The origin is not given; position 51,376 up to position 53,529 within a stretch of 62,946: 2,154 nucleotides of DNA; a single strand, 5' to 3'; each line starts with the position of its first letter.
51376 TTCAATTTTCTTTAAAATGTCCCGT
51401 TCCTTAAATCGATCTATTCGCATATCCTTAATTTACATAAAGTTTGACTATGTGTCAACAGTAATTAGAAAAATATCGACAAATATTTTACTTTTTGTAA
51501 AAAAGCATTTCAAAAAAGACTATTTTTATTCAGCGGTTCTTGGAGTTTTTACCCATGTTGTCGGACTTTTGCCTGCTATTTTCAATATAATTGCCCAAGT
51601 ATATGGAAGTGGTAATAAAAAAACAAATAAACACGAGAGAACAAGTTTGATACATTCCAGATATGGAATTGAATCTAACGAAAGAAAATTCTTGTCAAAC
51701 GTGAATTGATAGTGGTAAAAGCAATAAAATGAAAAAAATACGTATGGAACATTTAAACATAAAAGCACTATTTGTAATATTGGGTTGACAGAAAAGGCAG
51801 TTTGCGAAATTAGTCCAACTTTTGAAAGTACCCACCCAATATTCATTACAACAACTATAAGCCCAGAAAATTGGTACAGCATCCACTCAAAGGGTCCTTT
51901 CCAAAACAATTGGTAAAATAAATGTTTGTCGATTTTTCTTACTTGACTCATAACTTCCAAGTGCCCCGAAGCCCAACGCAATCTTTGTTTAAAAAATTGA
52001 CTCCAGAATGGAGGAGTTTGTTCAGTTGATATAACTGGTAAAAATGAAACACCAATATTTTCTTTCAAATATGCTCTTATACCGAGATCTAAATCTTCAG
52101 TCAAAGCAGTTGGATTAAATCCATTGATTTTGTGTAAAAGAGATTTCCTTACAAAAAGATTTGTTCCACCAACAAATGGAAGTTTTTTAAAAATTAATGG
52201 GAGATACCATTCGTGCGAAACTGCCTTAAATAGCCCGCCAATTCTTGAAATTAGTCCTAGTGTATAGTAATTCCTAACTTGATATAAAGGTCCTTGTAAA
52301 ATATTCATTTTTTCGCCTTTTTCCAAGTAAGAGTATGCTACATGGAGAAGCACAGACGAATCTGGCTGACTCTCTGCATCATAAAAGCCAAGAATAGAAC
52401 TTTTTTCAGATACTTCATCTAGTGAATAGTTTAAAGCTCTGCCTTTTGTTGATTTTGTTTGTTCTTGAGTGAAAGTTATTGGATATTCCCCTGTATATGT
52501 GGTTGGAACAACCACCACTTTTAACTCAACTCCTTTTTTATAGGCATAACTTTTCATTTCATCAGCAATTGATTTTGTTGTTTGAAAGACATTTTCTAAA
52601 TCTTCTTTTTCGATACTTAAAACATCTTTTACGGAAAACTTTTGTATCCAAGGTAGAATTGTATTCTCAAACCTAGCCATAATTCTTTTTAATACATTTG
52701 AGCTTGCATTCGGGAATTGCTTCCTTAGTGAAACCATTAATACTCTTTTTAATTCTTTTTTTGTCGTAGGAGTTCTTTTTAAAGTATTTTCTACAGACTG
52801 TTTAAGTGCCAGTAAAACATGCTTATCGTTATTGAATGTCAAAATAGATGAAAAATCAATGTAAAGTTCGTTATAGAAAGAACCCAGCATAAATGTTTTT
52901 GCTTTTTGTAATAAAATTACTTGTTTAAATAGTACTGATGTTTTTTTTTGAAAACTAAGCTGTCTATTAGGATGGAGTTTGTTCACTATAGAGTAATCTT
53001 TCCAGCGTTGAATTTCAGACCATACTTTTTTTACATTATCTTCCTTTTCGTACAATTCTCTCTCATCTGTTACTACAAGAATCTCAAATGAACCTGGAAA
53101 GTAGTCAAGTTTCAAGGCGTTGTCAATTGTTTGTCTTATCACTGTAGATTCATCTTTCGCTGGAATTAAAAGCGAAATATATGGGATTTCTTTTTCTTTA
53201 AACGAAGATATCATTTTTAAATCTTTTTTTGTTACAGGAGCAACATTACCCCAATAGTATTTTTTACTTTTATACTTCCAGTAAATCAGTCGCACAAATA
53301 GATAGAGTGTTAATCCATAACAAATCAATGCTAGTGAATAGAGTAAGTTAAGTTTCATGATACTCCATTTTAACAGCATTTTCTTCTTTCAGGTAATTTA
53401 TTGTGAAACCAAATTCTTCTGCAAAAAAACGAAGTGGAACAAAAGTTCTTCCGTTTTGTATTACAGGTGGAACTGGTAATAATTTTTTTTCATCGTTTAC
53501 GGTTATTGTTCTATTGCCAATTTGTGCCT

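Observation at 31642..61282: A ~30 kb single-strand locus: ECF sigma / anti-sigma, four modular secreted paralogues and a membrane GT2 - candidate undescribed cell-surface system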

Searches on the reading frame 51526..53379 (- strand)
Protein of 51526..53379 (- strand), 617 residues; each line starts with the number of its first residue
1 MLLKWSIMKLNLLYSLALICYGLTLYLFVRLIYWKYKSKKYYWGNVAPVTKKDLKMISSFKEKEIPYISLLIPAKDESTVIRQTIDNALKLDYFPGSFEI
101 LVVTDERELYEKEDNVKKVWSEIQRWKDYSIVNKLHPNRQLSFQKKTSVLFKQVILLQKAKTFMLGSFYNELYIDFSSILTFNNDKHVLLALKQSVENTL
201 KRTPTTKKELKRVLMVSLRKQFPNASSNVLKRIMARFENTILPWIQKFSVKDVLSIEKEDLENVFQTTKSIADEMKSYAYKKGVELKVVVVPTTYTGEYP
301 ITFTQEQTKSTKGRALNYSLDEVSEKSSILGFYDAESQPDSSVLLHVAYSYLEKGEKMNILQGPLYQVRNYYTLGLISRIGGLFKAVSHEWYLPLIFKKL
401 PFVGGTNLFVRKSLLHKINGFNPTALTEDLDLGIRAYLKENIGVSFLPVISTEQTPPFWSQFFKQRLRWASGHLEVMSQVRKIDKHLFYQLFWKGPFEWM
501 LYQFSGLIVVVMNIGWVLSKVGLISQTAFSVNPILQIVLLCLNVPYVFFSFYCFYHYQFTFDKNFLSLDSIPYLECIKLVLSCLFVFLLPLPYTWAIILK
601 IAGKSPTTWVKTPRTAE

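Call 5: search_protein_families(library=pfam, proteins=[window:51526-53379:-], max_evalue=0.01)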
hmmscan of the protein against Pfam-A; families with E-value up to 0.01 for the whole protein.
window:51526-53379:- (617 aa): 3 families
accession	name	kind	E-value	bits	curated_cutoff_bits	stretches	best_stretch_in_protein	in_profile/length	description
PF13632.12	Glyco_trans_2_3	-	3.8e-16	59.9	27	1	334-535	6-183/198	Glycosyl transferase family group 2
PF13641.12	Glyco_tranf_2_3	-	4.5e-12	46.9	27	1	302-471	64-229/230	Glycosyltransferase like family 2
PF00535.33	Glycos_transf_2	-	0.00016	22.1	23.3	0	69-106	1-36/168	Glycosyl transferase family 2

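Call 20: find_encoding_contigs(protein=window:51526-53379:-, flank=2000, max_places=6)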
Protein window:51526-53379:- (617 aa): no gene with exactly this product is on record in the collection.

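Call 44: search_protein_families(library=ncbifam, proteins=[window:51526-53379:-], max_evalue=0.01)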
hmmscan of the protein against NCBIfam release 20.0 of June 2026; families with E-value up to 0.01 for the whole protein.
window:51526-53379:- (617 aa): 6 families
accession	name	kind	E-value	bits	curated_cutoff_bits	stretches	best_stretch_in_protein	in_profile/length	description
TIGR03937.1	PgaC_IcaA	equivalog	1.4e-14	53.9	422.3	2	403-567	200-367/407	poly-beta-1,6-N-acetyl-D-glucosamine synthase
NF053846.1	glyco_with_XrtP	equivalog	3.3e-07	29.3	520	1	403-617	224-440/440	XrtP-associated glycosyltransferase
TIGR03030.1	CelA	equivalog_domain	8.1e-07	27.4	699.1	1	402-484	306-384/714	UDP-forming cellulose synthase catalytic subunit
TIGR03469.1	HpnB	hypoth_equivalog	5.4e-06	25.7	379.25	1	40-107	20-84/386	hopene-associated glycosyltransferase HpnB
TIGR03965.1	mycofact_glyco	equivalog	0.0014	17.6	280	0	399-437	225-264/467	mycofactocin biosynthesis glycosyltransferase MftF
TIGR04283.1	glyco_like_mftF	equivalog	0.0016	18.1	182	0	404-444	137-177/221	TIGR04283 family arsenosugar biosynthesis glycosyltransferase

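Call 71: search_solved_structures(query=window:51526-53379:-, max_evalue=0.01)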
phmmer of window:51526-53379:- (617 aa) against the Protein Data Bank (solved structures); distinct sequences matched with E-value up to 0.01: 0.

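Call 76: find_homologous_proteins(query=window:51526-53379:-, max_evalue=1e-8)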
Query window:51526-53379:- (617 aa): 393 proteins with E <= 1e-8 among 8000 candidates; the best 120 are listed.
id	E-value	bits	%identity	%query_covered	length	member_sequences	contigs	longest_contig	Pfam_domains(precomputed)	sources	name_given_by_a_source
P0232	0.0e+0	1199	87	99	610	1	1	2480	PF13632.13,PF13641.13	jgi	jgi:cellulose synthase/poly-beta-1,6-N-acetylglucosamine synthase-like glycosyltransferase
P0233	7.7e-246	836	60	99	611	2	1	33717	PF13632.13,PF13641.13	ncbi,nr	ncbi:MAG: glycosyltransferase family 2 protein [Caldisericia bacterium]|nr:glycosyltransferase famil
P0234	2.1e-242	825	58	100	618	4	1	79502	PF13632.13,PF13641.13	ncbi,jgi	jgi:cellulose synthase/poly-beta-1,6-N-acetylglucosamine synthase-like glycosyltransferase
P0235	5.0e-237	807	59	99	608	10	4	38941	PF13632.13,PF13641.13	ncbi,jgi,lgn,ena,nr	ncbi:MAG TPA: glycosyltransferase family 2 protein [Caldisericia bacterium]|nr:glycosyltransferase f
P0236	7.0e-236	803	59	99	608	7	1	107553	PF13632.13,PF13641.13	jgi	jgi:cellulose synthase/poly-beta-1,6-N-acetylglucosamine synthase-like glycosyltransferase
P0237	1.0e-164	568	47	98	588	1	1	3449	PF13632.13,PF13641.13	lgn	-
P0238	4.3e-164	566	48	98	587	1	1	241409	PF13632.13,PF13641.13,PF00535.33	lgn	-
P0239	4.9e-164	566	46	98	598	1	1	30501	PF13632.13,PF13641.13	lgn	-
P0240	7.3e-162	559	45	98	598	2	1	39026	PF13632.13,PF13641.13,PF00535.33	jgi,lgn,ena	-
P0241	4.2e-159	549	46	95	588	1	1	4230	PF13632.13,PF13641.13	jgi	jgi:cellulose synthase/poly-beta-1,6-N-acetylglucosamine synthase-like glycosyltransferase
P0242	8.6e-158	545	45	98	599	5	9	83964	PF13632.13,PF13641.13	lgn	-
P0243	1.5e-156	541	44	99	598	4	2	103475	PF13632.13,PF13641.13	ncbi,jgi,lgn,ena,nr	ncbi:glycosyltransferase [bacterium]|nr:glycosyltransferase [bacterium]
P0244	2.1e-153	531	46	95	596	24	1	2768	PF13632.13,PF13641.13,PF00535.33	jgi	-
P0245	8.3e-152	525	42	99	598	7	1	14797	PF13632.13,PF13641.13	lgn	-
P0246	8.8e-152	525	47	90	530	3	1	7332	PF13632.13,PF13641.13,PF00535.33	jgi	jgi:cellulose synthase/poly-beta-1,6-N-acetylglucosamine synthase-like glycosyltransferase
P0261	4.4e-115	404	35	99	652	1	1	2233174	PF13632.13,PF13641.13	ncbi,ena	-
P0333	5.1e-94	334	41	59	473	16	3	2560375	PF13632.13,PF13641.13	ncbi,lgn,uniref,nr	ncbi:glycosyltransferase family 2 protein [Neomoorella thermoacetica]|uniref:glycosyltransferase fam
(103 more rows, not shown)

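Call 77: find_encoding_contigs(protein=P0333, flank=10000, max_places=2)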
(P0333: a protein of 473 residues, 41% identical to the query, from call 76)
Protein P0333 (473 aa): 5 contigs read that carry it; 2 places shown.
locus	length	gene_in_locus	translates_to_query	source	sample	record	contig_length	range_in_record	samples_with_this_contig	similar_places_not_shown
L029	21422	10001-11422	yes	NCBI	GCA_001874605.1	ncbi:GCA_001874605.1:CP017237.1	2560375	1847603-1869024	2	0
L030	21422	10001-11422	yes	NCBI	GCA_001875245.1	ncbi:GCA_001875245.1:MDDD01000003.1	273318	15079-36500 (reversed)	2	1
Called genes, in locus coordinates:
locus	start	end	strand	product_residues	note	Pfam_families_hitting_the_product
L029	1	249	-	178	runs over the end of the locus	PF01656:CbiA (weak), PF03205:MobB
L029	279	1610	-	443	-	PF03453:MoeA_N, PF00994:MoCF_biosynth, PF03454:MoeA_C (faint)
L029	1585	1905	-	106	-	PF12804:NTP_transf_3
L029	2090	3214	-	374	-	PF03459:TOBE (faint), PF00005:ABC_tran, PF13304:AAA_21 (faint), PF08402:TOBE_2 (faint)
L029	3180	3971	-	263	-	PF00528:BPD_transp_1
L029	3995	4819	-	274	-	PF12849:PBP_like_2 (weak), PF13531:SBP_bac_11, PF01547:SBP_bac_1, PF13343:SBP_bac_6 (faint)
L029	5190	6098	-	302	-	PF00126:HTH_1, PF12849:PBP_like_2 (weak), PF03466:LysR_substrate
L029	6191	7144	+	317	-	PF00056:Ldh_1_N, PF02866:Ldh_1_C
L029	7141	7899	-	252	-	PF01381:HTH_3, PF12844:HTH_19, PF13443:HTH_26, PF13560:HTH_31, PF01381:HTH_3, PF12844:HTH_19, PF13560:HTH_31, PF01381:HTH_3, +10 more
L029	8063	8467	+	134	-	PF10925:DUF2680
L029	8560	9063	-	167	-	PF00578:AhpC-TSA, PF08534:Redoxin, PF00085:Thioredoxin (faint), PF13098:Thioredoxin_2, PF13905:Thioredoxin_8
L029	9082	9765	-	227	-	PF02683:DsbD_TM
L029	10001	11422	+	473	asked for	PF13641:Glyco_tranf_2_3 (weak), PF13632:Glyco_trans_2_3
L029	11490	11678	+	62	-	PF06902:Fer4_19 (weak), PF12797:Fer4_2 (weak), PF12837:Fer4_6 (weak), PF13237:Fer4_10 (faint), PF25160:LdpA_Fe-S-bd (faint), PF00037:Fer4 (weak), PF13459:Fer4_15, PF13370:Fer4_13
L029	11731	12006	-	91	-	PF11588:DUF3243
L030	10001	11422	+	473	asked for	PF13641:Glyco_tranf_2_3 (weak), PF13632:Glyco_trans_2_3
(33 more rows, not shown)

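Call 78: find_encoding_contigs(protein=P0261, flank=10000, max_places=2)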
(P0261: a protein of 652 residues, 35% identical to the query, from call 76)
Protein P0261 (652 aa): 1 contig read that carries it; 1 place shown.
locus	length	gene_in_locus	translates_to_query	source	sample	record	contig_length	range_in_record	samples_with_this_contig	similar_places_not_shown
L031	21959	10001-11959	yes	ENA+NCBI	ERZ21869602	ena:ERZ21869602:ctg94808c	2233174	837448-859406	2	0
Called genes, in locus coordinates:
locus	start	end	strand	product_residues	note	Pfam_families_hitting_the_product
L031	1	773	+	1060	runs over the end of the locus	PF19077:Big_13 (faint), PF09136:Glucodextran_B (faint), PF07833:Cu_amine_oxidN1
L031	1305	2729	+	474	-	PF15892:BNR_4 (faint)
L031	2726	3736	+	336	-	-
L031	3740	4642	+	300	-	-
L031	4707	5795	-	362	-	-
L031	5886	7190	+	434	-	-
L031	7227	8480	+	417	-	-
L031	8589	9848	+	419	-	-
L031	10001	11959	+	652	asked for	PF13641:Glyco_tranf_2_3 (weak), PF13632:Glyco_trans_2_3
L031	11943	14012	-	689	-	PF07693:KAP_NTPase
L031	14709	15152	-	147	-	PF00383:dCMP_cyt_deam_1, PF14437:MafB19-deam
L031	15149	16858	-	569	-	PF22544:HYDIN_VesB_CFA65-like_Ig (faint), PF19190:BACON_2 (faint), PF09136:Glucodextran_B (faint), PF07833:Cu_amine_oxidN1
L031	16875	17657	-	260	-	PF01177:Asp_Glu_race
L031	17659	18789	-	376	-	PF03706:LPG_synthase_TM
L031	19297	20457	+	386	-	-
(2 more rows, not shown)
